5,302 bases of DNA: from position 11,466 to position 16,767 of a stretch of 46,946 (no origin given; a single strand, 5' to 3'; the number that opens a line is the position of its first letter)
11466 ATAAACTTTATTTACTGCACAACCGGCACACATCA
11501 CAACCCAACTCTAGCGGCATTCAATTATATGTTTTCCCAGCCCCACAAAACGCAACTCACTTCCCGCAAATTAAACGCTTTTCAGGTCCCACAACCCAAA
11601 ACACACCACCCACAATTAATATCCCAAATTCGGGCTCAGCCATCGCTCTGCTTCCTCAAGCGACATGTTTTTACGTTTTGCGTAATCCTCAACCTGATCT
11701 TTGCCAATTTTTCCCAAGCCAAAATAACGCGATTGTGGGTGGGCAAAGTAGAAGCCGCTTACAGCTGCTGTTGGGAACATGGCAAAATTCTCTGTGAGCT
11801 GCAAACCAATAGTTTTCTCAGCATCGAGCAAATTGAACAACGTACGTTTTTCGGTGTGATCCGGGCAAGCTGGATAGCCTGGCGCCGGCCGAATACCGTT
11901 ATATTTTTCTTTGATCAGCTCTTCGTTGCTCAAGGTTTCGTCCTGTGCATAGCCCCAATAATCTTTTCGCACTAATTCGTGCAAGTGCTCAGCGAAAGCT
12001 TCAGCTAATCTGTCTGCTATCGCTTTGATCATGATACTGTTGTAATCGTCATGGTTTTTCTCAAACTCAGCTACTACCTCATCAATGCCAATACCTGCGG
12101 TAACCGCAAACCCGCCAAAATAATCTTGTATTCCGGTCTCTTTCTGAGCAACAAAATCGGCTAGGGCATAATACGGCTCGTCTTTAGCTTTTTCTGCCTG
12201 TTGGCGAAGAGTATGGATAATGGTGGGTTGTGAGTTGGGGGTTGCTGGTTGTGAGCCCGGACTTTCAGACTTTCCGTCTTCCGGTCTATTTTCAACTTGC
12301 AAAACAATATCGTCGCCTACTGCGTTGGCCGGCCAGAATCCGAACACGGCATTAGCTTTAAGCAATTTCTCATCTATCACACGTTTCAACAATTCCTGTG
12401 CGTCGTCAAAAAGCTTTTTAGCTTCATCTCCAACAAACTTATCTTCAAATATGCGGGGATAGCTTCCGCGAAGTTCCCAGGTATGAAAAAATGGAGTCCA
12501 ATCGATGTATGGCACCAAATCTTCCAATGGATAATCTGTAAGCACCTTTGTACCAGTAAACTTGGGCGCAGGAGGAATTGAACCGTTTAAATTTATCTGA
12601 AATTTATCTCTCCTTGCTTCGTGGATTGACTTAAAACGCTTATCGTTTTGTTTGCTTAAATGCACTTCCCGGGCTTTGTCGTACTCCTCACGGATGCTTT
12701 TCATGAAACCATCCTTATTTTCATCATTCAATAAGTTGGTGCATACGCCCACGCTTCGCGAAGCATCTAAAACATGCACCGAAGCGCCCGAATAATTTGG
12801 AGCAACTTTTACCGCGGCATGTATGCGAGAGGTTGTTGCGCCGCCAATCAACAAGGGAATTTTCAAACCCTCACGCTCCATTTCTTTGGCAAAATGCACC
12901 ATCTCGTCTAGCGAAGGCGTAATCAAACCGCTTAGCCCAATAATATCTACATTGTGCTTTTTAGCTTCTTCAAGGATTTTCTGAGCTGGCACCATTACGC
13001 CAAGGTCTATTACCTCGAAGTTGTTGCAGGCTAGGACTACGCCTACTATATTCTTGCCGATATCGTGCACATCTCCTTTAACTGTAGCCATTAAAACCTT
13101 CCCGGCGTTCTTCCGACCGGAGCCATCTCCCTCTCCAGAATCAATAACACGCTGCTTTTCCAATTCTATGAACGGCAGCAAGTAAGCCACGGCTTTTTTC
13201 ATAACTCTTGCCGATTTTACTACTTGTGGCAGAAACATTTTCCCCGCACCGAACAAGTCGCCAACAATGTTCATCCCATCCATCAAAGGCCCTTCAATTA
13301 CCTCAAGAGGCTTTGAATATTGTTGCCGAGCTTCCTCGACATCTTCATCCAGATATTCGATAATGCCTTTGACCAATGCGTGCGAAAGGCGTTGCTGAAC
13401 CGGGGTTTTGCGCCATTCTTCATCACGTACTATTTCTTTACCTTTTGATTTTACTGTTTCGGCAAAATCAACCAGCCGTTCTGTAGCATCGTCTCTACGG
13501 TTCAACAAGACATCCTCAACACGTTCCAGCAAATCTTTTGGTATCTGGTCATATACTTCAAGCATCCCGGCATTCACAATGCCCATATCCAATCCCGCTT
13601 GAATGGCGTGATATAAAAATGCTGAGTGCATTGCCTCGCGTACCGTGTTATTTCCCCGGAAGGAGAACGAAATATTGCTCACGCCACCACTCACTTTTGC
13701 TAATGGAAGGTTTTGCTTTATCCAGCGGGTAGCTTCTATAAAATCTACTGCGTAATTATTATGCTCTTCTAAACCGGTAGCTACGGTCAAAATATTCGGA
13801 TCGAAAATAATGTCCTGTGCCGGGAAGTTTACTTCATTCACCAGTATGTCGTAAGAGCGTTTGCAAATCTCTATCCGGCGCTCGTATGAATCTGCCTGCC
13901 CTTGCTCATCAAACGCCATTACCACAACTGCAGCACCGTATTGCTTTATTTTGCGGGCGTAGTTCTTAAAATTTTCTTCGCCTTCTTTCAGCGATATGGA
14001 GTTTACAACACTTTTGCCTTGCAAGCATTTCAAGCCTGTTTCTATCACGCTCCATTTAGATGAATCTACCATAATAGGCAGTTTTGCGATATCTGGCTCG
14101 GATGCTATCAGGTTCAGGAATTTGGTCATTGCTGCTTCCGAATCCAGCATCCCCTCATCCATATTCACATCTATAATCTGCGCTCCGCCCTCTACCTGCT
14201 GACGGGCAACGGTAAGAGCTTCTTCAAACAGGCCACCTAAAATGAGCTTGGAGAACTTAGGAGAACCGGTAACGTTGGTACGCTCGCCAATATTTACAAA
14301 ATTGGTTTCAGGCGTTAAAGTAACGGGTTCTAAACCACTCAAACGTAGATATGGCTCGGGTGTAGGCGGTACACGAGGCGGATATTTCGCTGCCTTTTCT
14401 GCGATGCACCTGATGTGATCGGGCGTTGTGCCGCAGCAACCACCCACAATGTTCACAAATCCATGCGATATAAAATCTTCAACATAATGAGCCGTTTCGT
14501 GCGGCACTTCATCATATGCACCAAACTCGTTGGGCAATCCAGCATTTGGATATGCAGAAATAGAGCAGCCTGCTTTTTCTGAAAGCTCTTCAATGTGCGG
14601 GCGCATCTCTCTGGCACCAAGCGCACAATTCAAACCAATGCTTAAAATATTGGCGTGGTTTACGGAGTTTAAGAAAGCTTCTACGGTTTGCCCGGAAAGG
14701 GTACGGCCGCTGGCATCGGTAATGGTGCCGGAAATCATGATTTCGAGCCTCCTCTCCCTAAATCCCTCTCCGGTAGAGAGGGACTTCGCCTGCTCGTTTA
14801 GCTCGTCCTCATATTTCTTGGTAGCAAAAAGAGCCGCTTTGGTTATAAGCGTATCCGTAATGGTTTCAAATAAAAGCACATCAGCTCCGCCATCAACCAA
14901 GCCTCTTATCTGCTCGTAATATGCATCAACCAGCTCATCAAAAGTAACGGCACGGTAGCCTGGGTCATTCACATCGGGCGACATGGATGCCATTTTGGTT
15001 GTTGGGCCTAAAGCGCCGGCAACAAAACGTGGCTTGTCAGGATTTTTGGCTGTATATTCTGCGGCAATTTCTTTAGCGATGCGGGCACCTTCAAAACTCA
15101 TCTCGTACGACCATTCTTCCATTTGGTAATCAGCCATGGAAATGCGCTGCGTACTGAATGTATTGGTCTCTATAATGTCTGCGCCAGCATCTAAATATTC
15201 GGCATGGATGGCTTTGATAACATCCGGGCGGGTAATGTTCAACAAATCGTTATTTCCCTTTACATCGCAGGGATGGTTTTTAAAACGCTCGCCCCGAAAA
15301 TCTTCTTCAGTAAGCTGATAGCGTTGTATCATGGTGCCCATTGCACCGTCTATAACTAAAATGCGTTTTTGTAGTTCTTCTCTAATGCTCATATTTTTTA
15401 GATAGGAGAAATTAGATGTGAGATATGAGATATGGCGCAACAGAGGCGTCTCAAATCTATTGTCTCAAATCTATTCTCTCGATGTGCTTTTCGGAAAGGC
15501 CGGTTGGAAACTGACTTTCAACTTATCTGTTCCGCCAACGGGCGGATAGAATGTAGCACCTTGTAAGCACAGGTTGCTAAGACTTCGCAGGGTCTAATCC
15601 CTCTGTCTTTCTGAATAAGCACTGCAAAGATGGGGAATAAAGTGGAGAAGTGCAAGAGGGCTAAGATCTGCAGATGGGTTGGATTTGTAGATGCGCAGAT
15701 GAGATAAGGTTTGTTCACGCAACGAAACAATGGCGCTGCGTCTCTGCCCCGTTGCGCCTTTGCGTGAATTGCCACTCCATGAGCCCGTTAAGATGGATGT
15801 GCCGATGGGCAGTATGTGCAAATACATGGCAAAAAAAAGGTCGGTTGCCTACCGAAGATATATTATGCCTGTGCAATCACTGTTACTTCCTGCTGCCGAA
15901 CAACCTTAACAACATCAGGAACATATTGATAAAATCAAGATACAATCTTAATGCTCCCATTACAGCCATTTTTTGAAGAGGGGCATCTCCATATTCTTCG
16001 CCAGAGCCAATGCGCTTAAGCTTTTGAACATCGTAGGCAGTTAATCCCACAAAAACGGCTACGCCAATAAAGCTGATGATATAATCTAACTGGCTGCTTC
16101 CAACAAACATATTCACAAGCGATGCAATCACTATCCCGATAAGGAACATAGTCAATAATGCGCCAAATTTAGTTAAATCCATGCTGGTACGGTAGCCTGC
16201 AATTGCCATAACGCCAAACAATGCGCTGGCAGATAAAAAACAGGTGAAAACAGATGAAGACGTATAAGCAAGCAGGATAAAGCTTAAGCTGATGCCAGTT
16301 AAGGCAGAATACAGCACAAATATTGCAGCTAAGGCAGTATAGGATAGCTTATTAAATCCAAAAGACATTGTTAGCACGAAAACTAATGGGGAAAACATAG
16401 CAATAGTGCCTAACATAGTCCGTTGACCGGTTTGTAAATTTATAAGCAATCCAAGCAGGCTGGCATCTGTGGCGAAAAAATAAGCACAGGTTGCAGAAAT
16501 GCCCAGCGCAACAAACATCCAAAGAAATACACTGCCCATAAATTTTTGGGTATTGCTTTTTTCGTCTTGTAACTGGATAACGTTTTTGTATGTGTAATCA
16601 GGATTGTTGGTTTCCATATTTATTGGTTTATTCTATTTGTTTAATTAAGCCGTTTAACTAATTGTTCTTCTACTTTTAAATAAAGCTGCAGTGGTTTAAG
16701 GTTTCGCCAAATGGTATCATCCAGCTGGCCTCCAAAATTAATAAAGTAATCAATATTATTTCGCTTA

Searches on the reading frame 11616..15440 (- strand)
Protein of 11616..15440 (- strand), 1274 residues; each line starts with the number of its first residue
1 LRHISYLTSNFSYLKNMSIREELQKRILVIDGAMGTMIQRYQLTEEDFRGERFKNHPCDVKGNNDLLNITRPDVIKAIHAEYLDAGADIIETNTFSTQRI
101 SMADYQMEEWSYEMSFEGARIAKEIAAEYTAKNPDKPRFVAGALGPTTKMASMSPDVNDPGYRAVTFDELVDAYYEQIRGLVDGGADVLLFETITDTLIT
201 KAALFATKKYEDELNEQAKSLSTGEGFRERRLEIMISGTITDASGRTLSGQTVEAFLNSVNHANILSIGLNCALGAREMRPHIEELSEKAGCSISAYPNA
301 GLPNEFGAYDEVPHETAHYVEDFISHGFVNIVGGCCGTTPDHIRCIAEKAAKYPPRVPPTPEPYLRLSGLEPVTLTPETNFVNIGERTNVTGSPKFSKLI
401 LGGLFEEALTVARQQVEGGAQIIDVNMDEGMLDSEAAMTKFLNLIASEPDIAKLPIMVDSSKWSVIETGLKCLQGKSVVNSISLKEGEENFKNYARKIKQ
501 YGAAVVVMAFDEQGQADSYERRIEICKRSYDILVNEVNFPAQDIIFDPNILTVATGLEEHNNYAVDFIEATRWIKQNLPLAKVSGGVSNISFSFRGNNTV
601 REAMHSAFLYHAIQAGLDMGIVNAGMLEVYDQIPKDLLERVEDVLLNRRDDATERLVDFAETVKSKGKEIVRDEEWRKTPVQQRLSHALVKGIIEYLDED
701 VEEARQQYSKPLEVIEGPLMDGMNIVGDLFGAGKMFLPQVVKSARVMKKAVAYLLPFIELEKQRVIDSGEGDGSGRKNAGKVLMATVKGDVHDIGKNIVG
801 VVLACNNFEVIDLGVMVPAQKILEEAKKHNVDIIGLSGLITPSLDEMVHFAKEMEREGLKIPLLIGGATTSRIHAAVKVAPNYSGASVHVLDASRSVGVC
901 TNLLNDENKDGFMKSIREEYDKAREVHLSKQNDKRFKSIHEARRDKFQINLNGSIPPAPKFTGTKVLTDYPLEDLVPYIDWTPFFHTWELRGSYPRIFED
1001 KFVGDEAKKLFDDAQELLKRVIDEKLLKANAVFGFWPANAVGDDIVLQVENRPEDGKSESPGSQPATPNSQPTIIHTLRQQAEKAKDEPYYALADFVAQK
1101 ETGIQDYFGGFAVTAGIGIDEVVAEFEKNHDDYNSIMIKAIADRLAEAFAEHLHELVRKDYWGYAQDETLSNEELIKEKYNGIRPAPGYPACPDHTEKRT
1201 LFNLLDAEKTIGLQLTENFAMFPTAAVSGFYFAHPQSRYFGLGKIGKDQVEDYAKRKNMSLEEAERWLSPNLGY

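Call 48: search_protein_families(library=pfam, proteins=[window:11616-15440:-], max_evalue=0.0001)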
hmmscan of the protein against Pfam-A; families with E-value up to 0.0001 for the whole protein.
window:11616-15440:- (1274 aa): 5 families
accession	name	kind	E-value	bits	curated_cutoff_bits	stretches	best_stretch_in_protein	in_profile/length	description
PF02965.22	Met_synt_B12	-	6.9e-129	429.5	25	1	971-1258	1-273/273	Vitamin B12 dependent methionine synthase, activation domain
PF02574.22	S-methyl_trans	-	5.1e-96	322.3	22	1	28-349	1-282/283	Homocysteine S-methyltransferase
PF00809.28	Pterin_bind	-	2.6e-62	211.1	25.5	1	385-623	1-244/244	Pterin binding enzyme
PF02607.22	B12-binding_2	-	2.6e-26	92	23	1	682-754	2-73/74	B12 binding domain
PF02310.24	B12-binding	-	1.5e-20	73.6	32.1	1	780-870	1-91/121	B12 binding domain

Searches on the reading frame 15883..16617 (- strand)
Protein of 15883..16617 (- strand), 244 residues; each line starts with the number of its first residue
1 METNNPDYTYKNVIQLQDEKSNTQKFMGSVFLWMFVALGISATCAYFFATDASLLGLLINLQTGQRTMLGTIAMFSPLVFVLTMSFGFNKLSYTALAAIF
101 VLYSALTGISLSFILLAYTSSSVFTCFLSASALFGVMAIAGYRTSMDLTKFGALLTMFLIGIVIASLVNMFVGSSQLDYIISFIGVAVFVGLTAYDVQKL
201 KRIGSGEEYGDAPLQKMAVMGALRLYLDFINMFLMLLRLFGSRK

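Call 8: search_protein_families(library=pfam, proteins=[window:15883-16617:-], max_evalue=0.001)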
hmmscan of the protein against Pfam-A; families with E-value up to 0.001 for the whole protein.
window:15883-16617:- (244 aa): 1 family
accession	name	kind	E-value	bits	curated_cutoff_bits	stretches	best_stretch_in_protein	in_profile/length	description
PF01027.25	Bax1-I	-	4.2e-47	161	34.1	1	24-240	1-207/207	Inhibitor of apoptosis-promoting Bax1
